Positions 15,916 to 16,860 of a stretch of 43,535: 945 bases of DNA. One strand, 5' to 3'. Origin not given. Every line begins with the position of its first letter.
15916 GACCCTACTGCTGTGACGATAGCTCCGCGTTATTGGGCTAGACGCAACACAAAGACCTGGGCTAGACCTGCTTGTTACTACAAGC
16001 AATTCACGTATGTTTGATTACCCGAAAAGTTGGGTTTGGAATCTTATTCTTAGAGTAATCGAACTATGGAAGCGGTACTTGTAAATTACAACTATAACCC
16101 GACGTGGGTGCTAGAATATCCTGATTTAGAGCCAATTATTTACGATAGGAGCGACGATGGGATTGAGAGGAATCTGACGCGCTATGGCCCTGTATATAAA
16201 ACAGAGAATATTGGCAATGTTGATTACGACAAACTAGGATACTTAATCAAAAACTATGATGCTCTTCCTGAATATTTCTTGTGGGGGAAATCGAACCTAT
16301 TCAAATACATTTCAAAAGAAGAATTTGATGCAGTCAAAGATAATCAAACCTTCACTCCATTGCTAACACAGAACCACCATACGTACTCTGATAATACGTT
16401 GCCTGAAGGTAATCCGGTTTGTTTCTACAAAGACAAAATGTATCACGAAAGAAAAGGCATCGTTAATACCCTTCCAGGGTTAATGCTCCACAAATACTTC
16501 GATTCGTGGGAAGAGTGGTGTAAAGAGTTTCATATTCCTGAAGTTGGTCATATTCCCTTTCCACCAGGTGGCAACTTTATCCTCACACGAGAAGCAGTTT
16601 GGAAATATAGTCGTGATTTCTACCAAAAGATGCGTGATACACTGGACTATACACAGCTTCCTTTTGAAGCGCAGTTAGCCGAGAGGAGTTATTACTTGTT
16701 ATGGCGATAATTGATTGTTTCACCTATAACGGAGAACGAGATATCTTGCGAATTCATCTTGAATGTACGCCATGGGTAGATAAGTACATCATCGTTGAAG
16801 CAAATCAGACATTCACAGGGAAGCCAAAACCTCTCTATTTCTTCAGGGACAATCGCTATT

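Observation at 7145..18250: An 11-kb, roughly 15-gene translationally coupled glycan-synthesis operon fills about a quarter of a 43-kb phage genome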

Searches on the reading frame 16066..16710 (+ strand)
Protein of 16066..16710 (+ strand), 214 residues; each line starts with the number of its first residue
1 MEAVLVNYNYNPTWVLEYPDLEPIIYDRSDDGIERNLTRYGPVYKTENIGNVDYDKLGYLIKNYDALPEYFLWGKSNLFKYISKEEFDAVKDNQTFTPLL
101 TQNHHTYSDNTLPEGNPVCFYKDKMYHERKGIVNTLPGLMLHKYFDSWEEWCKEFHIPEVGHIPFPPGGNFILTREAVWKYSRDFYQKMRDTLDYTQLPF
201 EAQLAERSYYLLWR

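Call 4: search_protein_families(library=pfam, proteins=[window:16066-16710:+], max_evalue=0.01)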
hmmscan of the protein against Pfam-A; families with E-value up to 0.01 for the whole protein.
window:16066-16710:+ (214 aa): 1 family
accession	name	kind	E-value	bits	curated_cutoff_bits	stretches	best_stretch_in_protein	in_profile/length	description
PF11913.13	DUF3431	-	5e-08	33.4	25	1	11-199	10-187/219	Protein of unknown function (DUF3431)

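Call 17: find_related_loci(query=A1, collection=viral_contigs, flank=10000)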
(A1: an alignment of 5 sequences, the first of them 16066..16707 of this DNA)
Query A1 (214 aa) in viral_contigs; peptide patterns used: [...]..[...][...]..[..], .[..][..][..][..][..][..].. (x = any residue, [..] = any of these).
214 stretches matched a pattern; 85 encode a relative of the query (tblastn E <= 1e-3); the best 80 are kept; 80 distinct loci.
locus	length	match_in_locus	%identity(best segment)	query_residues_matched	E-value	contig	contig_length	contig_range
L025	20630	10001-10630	52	1-214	8e-70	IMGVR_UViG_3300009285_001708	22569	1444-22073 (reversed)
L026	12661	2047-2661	56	1-213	3e-63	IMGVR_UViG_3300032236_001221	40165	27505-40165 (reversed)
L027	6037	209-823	53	1-213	1e-62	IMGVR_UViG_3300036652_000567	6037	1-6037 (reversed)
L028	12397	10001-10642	48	1-214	3e-62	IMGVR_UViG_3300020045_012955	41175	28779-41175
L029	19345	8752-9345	50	1-213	5e-59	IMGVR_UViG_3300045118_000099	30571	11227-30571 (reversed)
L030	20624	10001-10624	46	1-214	4e-55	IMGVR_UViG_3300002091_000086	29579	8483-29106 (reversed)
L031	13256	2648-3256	47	1-214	3e-54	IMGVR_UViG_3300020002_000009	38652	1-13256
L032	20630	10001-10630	48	1-214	8e-52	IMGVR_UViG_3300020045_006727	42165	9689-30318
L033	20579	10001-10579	41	1-214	2e-40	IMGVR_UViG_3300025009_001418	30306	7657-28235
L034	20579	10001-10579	41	1-214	2e-40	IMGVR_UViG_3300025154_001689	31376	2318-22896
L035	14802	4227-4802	41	1-213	5e-40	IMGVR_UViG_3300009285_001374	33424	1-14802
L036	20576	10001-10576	41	1-213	5e-40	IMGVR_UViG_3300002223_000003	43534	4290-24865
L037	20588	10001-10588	40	1-214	1e-39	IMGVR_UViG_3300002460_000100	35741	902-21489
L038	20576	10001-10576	41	1-213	5e-40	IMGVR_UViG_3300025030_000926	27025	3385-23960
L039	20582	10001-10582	37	1-214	2e-37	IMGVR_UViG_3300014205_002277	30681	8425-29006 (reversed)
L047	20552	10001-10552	36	4-213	1e-32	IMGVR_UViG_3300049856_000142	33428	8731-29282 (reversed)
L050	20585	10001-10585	37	1-214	2e-28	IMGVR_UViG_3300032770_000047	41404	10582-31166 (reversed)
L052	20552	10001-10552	31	4-213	3e-25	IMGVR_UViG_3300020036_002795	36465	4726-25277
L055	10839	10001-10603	31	4-213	6e-23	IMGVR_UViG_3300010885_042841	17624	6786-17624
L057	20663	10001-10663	28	4-213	1e-19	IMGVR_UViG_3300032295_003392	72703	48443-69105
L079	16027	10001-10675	25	3-213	3e-11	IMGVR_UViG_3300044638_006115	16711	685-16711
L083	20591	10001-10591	24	4-214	2e-10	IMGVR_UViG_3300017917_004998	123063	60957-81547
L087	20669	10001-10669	24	4-213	4e-10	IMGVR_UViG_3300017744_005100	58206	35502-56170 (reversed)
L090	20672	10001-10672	24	3-212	1e-9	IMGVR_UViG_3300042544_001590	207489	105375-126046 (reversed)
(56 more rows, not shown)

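Call 31: search_solved_structures(query=A1, max_evalue=1)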
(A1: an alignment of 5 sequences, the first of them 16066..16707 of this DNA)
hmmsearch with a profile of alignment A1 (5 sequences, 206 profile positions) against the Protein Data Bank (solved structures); distinct sequences matched with E-value up to 1: 1.
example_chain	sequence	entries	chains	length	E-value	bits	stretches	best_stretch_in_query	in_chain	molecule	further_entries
3l8k_A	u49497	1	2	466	0.45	13.8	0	84-179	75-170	Dihydrolipoyl dehydrogenase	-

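Call 32: find_homologous_proteins(query=window:16066-16707:+, max_evalue=0.00001)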
Query window:16066-16707:+ (214 aa): 841 proteins with E <= 0.00001 among 872 candidates; the best 120 are listed.
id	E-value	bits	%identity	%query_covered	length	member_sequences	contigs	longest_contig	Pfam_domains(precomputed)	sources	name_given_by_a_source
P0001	5.0e-148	510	100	100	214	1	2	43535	PF11913.14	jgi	-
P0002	5.5e-95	336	67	100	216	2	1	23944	PF11913.14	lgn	-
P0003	2.1e-94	334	68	100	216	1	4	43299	PF11913.14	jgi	jgi:hypothetical protein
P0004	1.5e-91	325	67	100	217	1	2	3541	-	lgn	-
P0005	1.0e-89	319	66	100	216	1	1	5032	-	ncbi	-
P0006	1.3e-88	315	65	100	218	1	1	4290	-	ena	-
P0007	3.0e-86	307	64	100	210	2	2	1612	-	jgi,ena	-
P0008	7.1e-86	306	63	100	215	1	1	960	-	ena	-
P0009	1.2e-85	305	63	99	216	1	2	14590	-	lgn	-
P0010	1.0e-84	302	61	100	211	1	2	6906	-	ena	-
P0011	1.1e-81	292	60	100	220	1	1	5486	-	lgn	-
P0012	2.3e-77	278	56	100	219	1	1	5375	-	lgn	-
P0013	4.4e-77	277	59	100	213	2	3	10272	-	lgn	-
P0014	7.6e-77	277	59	100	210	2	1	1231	-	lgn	-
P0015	8.3e-77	276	58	100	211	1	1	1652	-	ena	-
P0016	3.0e-76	275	61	100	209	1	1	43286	PF11913.14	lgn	-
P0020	8.0e-76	273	58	100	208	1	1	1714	PF11913.14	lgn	-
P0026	6.6e-75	270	59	100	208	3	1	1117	PF11913.14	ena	-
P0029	2.7e-74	268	57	100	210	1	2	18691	PF11913.14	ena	-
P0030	6.5e-74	267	58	100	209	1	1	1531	PF11913.14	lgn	-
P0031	1.6e-73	266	56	100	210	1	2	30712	PF11913.14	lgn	-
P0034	6.6e-73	264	57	100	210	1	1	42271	PF11913.14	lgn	-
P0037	9.1e-73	263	56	100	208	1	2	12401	PF11913.14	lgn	-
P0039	1.7e-72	262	56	100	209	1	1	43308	-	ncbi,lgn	-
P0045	5.9e-72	261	58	100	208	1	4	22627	PF11913.14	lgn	-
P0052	1.0e-71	260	57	99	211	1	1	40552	PF11913.14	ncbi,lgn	-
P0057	1.9e-71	259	55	100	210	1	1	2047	PF11913.14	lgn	-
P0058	2.0e-71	259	56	100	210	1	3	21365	PF11913.14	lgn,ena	-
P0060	2.5e-71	259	55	100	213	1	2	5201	PF11913.14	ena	-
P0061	2.5e-71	259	56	100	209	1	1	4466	PF11913.14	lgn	-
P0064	8.9e-71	257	56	100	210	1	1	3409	PF11913.14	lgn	-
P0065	9.7e-71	257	57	100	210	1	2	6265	PF11913.14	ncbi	-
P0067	1.2e-70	256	56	100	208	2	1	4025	PF11913.14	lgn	-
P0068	1.2e-70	256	55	100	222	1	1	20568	PF11913.14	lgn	-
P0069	1.7e-70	256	54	100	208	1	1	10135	PF11913.14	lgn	-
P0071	2.3e-70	255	60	100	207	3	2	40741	PF11913.14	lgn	-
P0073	2.7e-70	255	56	100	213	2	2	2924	PF11913.14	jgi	jgi:hypothetical protein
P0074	3.5e-70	255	56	100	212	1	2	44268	PF11913.14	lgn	-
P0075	4.1e-70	255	55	100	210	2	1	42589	PF11913.14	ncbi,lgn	-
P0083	8.2e-70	254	59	100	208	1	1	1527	PF11913.14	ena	-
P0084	9.5e-70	253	58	99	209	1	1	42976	PF11913.14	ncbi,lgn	-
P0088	1.7e-69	253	57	100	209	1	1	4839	PF11913.14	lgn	-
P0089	1.8e-69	252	53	100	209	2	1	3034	PF11913.14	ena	-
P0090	2.0e-69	252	54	100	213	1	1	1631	PF11913.14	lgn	-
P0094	3.7e-69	251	58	100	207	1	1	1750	PF11913.14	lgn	-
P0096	6.4e-69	251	58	100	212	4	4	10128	PF11913.14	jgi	jgi:hypothetical protein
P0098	1.0e-68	250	56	100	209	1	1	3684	PF11913.14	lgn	-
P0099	1.1e-68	250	55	100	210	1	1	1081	PF11913.14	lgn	-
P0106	3.0e-68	248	54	100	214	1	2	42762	PF11913.14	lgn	-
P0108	4.1e-68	248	56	100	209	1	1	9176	PF11913.14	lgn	-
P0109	4.2e-68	248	57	100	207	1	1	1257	PF11913.14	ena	-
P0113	8.2e-68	247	57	100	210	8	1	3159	PF11913.14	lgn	-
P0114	8.7e-68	247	55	100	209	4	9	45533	PF11913.14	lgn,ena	-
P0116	1.4e-67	246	54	100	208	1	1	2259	PF11913.14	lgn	-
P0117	1.5e-67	246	58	100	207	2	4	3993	PF11913.14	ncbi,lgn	-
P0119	1.9e-67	246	58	100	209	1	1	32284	PF11913.14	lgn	-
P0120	2.0e-67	246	56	100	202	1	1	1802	PF11913.14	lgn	-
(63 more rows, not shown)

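Call 33: find_encoding_contigs(protein=P0001, flank=1000, max_places=3)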
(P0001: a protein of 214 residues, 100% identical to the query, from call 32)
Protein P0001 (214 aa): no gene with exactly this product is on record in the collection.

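Call 34: find_encoding_contigs(protein=P0039, flank=10000, max_places=3)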
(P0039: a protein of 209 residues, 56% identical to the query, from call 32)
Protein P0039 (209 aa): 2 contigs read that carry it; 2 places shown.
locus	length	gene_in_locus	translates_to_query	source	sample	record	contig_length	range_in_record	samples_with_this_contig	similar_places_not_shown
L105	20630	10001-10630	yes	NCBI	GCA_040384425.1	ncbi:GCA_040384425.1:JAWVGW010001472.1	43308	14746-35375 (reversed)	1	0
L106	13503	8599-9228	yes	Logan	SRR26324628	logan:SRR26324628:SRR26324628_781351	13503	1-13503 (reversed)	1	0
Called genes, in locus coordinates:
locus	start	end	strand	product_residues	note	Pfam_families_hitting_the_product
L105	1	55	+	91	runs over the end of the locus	-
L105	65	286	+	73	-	-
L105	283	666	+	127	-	-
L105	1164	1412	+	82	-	-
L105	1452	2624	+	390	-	PF03414:Glyco_transf_6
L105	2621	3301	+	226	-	PF00535:Glycos_transf_2, PF10111:Glyco_tranf_2_2, PF13641:Glyco_tranf_2_3, PF13632:Glyco_trans_2_3 (faint)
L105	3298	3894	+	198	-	PF00535:Glycos_transf_2 (weak)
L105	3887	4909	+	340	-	PF01370:Epimerase, PF02719:Polysacc_synt_2 (weak), PF07993:NAD_binding_4 (faint), PF16363:GDP_Man_Dehyd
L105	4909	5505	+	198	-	PF01531:Glyco_transf_11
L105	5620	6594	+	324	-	PF00106:adh_short (faint), PF01073:3Beta_HSD, PF01370:Epimerase, PF02719:Polysacc_synt_2 (weak), PF04321:RmlD_sub_bind, PF16363:GDP_Man_Dehyd, PF07993:NAD_binding_4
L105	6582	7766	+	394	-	PF01041:DegT_DnrJ_EryC1, PF00155:Aminotran_1_2, PF01053:Cys_Met_Meta_PP (weak)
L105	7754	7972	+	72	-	-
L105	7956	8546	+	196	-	PF18922:DUF5672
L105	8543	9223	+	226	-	PF01370:Epimerase, PF16363:GDP_Man_Dehyd (weak)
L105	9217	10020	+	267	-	-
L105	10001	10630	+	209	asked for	-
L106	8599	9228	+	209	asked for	-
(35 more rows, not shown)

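Call 40: search_dna_similar(query=window:16066-16707:+, collection=phages, mode=protein, max_rows=25, max_evalue=0.001)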
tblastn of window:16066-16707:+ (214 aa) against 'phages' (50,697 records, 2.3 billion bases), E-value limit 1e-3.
Records with a match: 1; places in all: 1; records where one place covers at least 80% of the query: 1.
Best place of each record, by identity: <60% 1.
By first word of the organism name: uncultured 1.
By host as written in the record: - 1.
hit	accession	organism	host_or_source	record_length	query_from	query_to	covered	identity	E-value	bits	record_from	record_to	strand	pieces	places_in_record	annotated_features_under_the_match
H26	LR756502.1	uncultured phage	metagenomic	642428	4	214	99%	27.5%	5e-14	76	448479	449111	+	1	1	record has no annotation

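Call 52: predict_structure(alignment_id=A4)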
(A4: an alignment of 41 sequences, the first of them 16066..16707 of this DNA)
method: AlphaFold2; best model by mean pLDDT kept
length: 214 residues; sequences in the alignment: 41
mean_pLDDT: 96.7   pTM: 0.91
mean pLDDT of the five models: 96.7, 96.5, 94.8, 93.1, 92.8
residues with pLDDT >= 90: 206; 70-90: 8; 50-70: 0; < 50: 0
segments of 3 or more residues with pLDDT < 50: none
pLDDT, mean of each block of 10 residues (from residue 1): 98 97 97 95 97 98 98 98 97 98 92 90 96 95 98 97 97 98 98 98 98 96
secondary structure, 60 per line:
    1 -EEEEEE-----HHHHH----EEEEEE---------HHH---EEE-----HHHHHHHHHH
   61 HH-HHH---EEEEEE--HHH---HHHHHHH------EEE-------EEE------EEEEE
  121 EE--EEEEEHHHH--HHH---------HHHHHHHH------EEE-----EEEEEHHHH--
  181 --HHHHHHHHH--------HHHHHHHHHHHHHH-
elements in order: E2-7 H13-17 E22-27 E43-45 H51-62 E70-75 H84-90 E97-99 E107-109 E116-122 E125-129 H130-133 H148-155 E162-164 E170-174 H175-178 H183-191 H200-213

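Call 56: fold_search(model_id=the predicted structure, library=pdb)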
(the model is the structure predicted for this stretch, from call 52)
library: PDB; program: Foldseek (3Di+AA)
matches with E <= 10: 715; with E <= 0.001: 0
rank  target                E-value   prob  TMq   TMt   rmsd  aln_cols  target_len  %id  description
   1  9h6k_A                3.4e-02  0.92  0.25  0.13   4.0        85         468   18  Human B4GALNT1 in Complex with UDP-GalNac (released 2025-07-16)
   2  9h6j_B                4.0e-02  0.41  0.32  0.19  11.8       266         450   10  Human B4GALNT1 Apo Structure (released 2025-07-16)
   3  9h6l_A                5.2e-02  0.38  0.34  0.19  13.2       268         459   11  Human B4GALNT1 in Complex with UDP (released 2025-07-16)
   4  4ayj_B                5.8e-02  0.63  0.21  0.20   6.7        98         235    8  Molecular structure of a metal-independent bacterial glycosyltransferase that catalyzes the synthesis of histo-blood g (released 2012-12-19)
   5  4cjb_C                5.8e-02  0.60  0.21  0.20   6.7        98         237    8  orthorhombic crystal form of Bogt6a E192Q in complex with GalNAc (released 2014-02-05)
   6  4cjb_D                7.9e-02  0.54  0.21  0.20   6.8        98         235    8  orthorhombic crystal form of Bogt6a E192Q in complex with GalNAc (released 2014-02-05)
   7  2px7_A                1.0e-01  0.16  0.29  0.30  12.9       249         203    9  Crystal structure of 2-C-methyl-D-erythritol 4-phosphate cytidylyltransferase from Thermus thermophilus HB8 (released 2007-06-12)
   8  4ayl                  1.1e-01  0.44  0.21  0.21   6.9        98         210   10  Molecular structure of a metal-independent bacterial glycosyltransferase that catalyzes the synthesis of histo-blood gro (released 2012-12-19)
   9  4cj8_A                1.2e-01  0.44  0.22  0.20   6.3        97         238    9  monoclinic crystal form of Bogt6a E192Q in complex with UDP-GalNAc, UDP and GalNAc (released 2014-02-05)
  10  9ftc_A                1.2e-01  0.20  0.27  0.26  15.0       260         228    8  Aeromonas caviae CMP-Pse5Ac7Ac synthetase in the presence of CMP-Pse5Ac7Ac. (released 2024-10-09)
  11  4frh                  1.3e-01  0.41  0.38  0.32   8.5       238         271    9  Crystal Structure of BBBB+UDP+Gal at pH 7.5 with MPD as the cryoprotectant (released 2013-12-25)
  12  2y7a_B                1.3e-01  0.33  0.35  0.30   9.2       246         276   10  Crystal structure of unliganded GTB P156L (released 2012-02-15)
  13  4kxo                  1.3e-01  0.30  0.35  0.30   9.2       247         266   10  Crystal Structure of BBBB at pH 10.0 with MPD as the cryoprotectant (released 2014-04-09)
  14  4cjc_B                1.4e-01  0.38  0.21  0.19   6.9        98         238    9  orthorhombic crystal form of Bogt6a E192Q in complex with UDP-GalNAc, UDP, GalNAc (released 2014-02-05)
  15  1v82_B                1.4e-01  0.16  0.29  0.27  12.2       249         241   12  Crystal structure of human GlcAT-P apo form (released 2004-05-25)
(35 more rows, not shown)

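Call 57: search_protein_families(library=pfam, proteins=[L055:5902-6717:+, L050:6800-7249:+, L079:12181-12978:+, L079:11255-12184:+, L052:11474-12037:+, L055:3710-4465:+, L027:2222-3226:+, L079:3940-4677:+], max_evalue=0.01)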
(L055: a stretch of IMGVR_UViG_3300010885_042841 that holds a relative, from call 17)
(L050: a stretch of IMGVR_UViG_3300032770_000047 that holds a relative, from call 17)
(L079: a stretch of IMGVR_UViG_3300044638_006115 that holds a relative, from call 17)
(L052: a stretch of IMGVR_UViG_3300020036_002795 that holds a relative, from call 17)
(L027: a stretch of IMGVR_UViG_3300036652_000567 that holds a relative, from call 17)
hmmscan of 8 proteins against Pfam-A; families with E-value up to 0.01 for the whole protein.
L055:5902-6717:+ (271 aa): 3 families
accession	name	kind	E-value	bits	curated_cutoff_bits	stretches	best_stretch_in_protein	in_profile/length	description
PF02709.20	Glyco_transf_7C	-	9.8e-14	51.2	23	1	174-232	20-78/78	N-terminal domain of galactosyltransferase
PF10111.15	Glyco_tranf_2_2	-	6.3e-13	49.3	27.3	1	19-209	19-199/276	Glycosyltransferase like family 2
PF00535.33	Glycos_transf_2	-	7e-07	29.8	23.3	1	35-132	30-128/168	Glycosyl transferase family 2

L050:6800-7249:+ (149 aa): 3 families
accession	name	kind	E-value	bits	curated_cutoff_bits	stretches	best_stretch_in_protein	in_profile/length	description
PF00908.23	dTDP_sugar_isom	-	2.8e-26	92.6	27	1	3-141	8-167/168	dTDP-4-dehydrorhamnose 3,5-epimerase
PF05523.17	FdtA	-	0.0021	18.3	23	1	3-110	4-117/131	WxcM-like, C-terminal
PF14667.12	Polysacc_synt_C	-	0.0033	18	28.7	1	11-94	2-88/111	Polysaccharide biosynthesis C-terminal domain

L079:12181-12978:+ (265 aa): 2 families
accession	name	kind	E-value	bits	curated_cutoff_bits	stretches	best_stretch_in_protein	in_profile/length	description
PF04321.23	RmlD_sub_bind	-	3.1e-18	66.3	27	1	1-145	1-151/287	RmlD substrate binding domain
PF01370.27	Epimerase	-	1.2e-11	44.9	20.9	1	3-134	1-151/240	NAD dependent epimerase/dehydratase family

L079:11255-12184:+ (309 aa): 9 families
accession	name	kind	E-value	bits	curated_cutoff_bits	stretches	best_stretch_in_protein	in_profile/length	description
PF02719.21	Polysacc_synt_2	-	7.4e-42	144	20.2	1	6-257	1-281/293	Polysaccharide biosynthesis protein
PF01370.27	Epimerase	-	2e-14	54.1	20.9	1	6-204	1-226/240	NAD dependent epimerase/dehydratase family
PF01073.25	3Beta_HSD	-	4.2e-09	36.3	22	1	8-119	2-116/280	3-beta hydroxysteroid dehydrogenase/isomerase family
PF13460.12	NAD_binding_10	-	1.2e-05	25.7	27.2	1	10-119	1-98/184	NAD(P)H-binding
PF02254.24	TrkA_N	-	6.6e-05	23.7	23.8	1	11-73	5-66/116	TrkA-N domain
PF16363.11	GDP_Man_Dehyd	-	0.00031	20.8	27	1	7-68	1-73/332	GDP-mannose 4,6 dehydratase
PF01118.30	Semialdhyde_dh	-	0.0006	20.6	26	1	6-106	2-104/121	Semialdehyde dehydrogenase, NAD binding domain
PF14731.12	Staphopain_pro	-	0.00061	20.3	27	0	131-221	39-127/169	Staphopain proregion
PF04321.23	RmlD_sub_bind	-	0.0022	17.5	27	1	5-102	2-85/287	RmlD substrate binding domain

L052:11474-12037:+ (187 aa): 1 family
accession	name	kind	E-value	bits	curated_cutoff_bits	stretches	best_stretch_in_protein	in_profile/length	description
PF13578.12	Methyltransf_24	-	1.9e-11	45.2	26.3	1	44-104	45-105/105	Methyltransferase domain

L055:3710-4465:+ (251 aa): 0 families

L027:2222-3226:+ (334 aa): 1 family
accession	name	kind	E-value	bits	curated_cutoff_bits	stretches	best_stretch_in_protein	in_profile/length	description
PF24785.1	RXYLT1_C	-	0.00047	20.1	27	1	226-293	67-146/187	RXYLT1 C-terminal domain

L079:3940-4677:+ (245 aa): 3 families
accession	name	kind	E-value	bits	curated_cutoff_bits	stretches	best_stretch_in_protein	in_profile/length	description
PF13521.12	AAA_28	-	3.8e-14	53.7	27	1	2-157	1-150/164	AAA domain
PF01926.29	MMR_HSR1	-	0.00021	21.8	21.9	1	2-33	1-33/113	50S ribosome-binding GTPase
PF00910.28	RNA_helicase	-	0.0045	17.9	21.5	0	4-66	2-64/105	RNA helicase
